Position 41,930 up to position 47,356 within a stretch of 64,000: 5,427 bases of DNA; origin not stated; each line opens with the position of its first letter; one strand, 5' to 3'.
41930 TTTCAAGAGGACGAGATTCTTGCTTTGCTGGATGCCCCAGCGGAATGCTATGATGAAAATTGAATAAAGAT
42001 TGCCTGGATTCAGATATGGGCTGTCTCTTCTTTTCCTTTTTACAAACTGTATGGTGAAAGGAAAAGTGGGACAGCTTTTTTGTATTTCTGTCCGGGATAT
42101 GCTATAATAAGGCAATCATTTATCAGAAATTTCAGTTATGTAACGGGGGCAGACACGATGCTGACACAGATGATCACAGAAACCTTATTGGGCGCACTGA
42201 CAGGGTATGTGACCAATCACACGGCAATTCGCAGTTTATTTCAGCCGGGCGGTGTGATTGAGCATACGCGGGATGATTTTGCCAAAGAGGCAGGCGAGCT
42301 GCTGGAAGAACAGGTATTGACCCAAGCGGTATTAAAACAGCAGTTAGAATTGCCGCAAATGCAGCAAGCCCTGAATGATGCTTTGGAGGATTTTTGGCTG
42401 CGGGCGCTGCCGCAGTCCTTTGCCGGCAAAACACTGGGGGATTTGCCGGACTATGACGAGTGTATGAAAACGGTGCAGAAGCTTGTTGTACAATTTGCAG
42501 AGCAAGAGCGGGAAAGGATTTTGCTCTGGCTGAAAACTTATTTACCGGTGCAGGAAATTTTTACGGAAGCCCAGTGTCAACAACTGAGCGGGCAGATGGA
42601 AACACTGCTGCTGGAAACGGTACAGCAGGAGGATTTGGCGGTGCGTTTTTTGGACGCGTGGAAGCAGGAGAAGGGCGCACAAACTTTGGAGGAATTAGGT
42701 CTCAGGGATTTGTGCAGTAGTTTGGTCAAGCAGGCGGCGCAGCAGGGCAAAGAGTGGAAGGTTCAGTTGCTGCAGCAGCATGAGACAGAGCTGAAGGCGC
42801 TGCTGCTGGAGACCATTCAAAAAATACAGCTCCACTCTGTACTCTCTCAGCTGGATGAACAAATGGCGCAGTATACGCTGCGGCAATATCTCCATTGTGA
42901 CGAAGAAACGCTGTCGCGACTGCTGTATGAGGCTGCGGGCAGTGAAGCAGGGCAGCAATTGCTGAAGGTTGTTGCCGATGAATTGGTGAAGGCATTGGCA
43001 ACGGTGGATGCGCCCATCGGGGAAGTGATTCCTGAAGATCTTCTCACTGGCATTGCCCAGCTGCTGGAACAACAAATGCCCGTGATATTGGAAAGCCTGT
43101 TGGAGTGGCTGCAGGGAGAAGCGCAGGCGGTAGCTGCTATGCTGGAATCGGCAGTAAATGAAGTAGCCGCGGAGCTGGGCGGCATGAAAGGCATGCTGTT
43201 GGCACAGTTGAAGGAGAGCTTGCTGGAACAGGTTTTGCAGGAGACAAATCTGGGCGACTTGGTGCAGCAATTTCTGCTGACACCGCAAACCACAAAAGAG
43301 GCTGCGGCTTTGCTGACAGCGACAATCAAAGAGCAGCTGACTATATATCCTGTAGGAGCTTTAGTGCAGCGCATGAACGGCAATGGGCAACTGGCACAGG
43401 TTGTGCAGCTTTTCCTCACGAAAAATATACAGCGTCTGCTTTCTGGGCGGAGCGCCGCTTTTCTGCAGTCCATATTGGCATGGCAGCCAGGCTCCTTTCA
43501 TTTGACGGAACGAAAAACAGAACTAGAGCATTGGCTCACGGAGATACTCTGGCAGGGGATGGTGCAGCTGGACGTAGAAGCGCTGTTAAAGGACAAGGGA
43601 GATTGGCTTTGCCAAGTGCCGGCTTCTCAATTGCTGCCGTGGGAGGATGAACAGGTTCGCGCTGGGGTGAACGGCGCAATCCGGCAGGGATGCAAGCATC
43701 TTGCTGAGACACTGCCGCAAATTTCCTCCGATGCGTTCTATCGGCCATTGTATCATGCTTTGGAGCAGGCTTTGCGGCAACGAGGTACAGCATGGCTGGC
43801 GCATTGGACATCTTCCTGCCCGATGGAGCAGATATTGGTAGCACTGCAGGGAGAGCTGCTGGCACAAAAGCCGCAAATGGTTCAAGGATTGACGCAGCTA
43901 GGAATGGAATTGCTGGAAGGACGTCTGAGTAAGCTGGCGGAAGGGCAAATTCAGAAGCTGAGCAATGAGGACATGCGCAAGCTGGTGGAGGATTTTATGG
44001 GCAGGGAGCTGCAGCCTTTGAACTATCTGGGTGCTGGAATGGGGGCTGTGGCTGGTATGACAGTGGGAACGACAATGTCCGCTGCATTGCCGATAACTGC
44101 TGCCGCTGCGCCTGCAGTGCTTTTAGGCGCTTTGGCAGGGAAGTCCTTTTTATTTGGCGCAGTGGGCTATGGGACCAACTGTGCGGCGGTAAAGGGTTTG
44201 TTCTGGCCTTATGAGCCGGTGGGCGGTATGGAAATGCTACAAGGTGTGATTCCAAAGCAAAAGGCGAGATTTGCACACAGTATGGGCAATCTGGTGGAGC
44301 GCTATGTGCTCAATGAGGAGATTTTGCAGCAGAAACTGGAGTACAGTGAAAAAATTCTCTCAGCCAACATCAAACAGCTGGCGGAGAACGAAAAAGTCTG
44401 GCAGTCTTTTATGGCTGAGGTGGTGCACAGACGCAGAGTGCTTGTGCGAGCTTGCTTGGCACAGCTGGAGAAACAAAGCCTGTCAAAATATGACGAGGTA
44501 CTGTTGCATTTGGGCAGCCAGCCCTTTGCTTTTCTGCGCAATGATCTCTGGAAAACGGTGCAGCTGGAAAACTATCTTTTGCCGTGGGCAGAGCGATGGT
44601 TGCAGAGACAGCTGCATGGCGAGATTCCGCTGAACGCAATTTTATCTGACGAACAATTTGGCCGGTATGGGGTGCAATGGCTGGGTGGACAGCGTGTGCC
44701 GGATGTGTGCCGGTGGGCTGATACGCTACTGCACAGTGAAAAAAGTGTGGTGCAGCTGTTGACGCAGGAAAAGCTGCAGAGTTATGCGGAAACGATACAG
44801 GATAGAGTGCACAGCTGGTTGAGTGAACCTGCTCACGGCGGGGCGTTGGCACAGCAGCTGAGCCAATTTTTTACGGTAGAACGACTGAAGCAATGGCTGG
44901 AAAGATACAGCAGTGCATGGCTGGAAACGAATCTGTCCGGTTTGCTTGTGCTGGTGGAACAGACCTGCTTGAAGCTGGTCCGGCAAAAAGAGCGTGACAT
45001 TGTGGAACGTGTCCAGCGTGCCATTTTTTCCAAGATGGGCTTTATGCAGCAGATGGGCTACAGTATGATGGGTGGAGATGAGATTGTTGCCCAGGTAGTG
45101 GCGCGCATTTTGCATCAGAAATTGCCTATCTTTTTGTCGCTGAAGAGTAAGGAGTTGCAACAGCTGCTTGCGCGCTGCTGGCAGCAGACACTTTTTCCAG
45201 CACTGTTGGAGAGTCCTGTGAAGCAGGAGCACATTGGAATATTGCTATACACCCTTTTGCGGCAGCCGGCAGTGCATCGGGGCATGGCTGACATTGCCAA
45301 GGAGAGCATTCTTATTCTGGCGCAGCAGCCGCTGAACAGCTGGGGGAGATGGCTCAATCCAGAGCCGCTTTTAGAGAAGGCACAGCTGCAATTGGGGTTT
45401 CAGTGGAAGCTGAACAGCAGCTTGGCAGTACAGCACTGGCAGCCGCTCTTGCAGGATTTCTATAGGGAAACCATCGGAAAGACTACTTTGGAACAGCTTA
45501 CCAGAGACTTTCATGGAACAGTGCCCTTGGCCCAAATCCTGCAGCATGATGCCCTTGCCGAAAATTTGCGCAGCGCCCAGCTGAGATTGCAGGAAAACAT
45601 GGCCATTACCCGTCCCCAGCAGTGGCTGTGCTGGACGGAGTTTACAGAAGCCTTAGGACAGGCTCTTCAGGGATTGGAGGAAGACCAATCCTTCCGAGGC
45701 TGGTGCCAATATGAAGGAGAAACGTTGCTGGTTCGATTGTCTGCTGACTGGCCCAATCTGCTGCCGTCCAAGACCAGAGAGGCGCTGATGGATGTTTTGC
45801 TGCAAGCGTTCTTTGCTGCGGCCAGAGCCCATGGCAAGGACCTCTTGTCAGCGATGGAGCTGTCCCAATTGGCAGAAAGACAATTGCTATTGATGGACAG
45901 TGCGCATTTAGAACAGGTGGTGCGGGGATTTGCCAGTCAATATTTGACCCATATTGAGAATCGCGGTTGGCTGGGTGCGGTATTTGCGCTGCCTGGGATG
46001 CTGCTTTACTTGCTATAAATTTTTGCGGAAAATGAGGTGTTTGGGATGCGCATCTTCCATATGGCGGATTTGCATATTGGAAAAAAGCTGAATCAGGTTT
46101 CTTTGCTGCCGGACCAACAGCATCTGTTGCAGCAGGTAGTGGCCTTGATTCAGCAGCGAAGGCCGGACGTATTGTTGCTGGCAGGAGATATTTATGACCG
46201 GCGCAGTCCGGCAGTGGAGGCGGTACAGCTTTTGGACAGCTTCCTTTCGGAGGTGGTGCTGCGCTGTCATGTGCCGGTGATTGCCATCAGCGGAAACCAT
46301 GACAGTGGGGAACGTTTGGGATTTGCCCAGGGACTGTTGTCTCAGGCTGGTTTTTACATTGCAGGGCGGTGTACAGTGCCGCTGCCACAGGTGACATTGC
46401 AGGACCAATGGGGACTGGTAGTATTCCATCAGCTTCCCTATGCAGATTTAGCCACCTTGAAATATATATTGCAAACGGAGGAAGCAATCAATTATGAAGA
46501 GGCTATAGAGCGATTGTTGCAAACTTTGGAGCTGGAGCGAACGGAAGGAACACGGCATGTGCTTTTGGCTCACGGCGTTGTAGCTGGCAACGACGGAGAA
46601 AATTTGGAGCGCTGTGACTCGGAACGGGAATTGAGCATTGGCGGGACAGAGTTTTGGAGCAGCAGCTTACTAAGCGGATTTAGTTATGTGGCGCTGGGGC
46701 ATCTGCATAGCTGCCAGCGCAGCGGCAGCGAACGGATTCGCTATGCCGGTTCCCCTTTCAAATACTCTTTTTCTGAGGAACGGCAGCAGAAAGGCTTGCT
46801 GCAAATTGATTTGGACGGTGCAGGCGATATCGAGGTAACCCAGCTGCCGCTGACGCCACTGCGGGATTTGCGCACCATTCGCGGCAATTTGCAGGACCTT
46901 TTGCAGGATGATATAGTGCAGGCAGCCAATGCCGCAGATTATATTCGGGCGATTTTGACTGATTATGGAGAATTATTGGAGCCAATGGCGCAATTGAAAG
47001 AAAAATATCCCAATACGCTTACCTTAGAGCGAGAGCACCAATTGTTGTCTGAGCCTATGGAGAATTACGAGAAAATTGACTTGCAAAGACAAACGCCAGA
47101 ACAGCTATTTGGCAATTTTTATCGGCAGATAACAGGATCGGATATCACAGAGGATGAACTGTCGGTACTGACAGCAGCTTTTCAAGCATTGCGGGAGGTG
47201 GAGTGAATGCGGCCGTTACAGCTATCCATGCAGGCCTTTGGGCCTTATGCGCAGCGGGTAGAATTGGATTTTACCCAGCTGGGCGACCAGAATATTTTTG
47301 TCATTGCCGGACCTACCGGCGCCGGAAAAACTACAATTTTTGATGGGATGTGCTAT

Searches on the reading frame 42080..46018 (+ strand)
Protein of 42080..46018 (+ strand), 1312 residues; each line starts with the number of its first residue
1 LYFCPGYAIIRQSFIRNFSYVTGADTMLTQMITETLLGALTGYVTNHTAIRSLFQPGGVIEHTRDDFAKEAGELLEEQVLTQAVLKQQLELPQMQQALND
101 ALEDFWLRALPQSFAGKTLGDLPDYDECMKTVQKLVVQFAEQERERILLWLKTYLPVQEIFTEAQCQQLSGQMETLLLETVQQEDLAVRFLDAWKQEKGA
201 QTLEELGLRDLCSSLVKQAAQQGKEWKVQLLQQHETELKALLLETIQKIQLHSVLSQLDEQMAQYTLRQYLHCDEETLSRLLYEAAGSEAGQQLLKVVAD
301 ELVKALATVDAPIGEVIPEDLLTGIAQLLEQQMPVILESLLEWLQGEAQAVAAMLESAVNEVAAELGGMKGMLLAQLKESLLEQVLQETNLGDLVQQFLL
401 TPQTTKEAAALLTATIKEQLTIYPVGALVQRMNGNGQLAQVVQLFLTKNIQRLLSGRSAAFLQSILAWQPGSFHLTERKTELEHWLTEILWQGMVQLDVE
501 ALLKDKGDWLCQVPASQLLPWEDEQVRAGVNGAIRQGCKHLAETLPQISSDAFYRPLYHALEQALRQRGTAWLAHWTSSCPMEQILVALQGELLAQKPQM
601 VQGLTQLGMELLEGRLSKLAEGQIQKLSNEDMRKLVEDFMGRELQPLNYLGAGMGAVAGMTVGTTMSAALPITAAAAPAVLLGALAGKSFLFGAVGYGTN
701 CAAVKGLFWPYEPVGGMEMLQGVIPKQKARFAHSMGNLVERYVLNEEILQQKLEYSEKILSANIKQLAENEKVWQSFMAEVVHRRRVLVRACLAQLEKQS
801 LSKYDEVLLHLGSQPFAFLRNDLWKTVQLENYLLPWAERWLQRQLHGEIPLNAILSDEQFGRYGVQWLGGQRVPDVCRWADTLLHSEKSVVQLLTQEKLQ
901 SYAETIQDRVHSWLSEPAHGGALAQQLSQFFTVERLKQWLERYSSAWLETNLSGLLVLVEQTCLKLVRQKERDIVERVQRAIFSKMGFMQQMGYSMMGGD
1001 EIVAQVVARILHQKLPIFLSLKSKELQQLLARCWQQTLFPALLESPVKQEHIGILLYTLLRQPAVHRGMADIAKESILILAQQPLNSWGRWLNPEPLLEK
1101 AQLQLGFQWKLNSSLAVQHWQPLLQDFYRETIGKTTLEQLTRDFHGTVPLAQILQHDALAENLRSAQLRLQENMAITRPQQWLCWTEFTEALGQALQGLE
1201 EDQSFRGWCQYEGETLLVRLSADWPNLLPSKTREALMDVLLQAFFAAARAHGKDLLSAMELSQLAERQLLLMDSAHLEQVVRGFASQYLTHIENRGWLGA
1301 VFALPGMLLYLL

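Call 56: search_protein_families(library=pfam, proteins=[window:42080-46018:+], max_evalue=0.00001)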
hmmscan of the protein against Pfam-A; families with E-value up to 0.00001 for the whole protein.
window:42080-46018:+ (1312 aa): 1 family
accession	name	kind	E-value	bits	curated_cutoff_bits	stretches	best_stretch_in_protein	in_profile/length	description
PF04286.17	DUF445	-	1.6e-26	94.5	33.8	3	693-977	4-217/368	Protein of unknown function (DUF445)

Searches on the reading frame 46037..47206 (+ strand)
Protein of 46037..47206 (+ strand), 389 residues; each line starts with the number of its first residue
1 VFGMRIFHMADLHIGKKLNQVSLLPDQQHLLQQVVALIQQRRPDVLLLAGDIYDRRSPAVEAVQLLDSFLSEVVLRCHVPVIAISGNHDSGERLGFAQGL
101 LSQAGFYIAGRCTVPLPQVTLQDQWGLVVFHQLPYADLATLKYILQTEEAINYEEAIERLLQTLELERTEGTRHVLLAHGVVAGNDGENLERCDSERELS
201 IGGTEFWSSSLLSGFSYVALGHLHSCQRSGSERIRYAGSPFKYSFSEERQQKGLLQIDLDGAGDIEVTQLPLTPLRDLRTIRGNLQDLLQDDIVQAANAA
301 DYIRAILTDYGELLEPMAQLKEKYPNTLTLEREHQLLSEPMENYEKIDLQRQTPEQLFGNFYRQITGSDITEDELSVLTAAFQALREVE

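Call 56: search_protein_families(library=pfam, proteins=[window:46037-47206:+], max_evalue=0.00001)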
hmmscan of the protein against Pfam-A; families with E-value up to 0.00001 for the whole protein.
window:46037-47206:+ (389 aa): 3 families
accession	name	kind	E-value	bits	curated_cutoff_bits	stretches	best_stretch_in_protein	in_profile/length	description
PF12320.13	SbcD_C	-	5e-16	59.4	24.4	1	274-364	1-92/94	Type 5 capsule protein repressor C-terminal domain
PF00149.33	Metallophos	-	5.7e-15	56.7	21.5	1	4-225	1-190/191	Calcineurin-like phosphoesterase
PF12850.12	Metallophos_2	-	1.7e-08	35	27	1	4-225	1-118/154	Calcineurin-like phosphoesterase superfamily domain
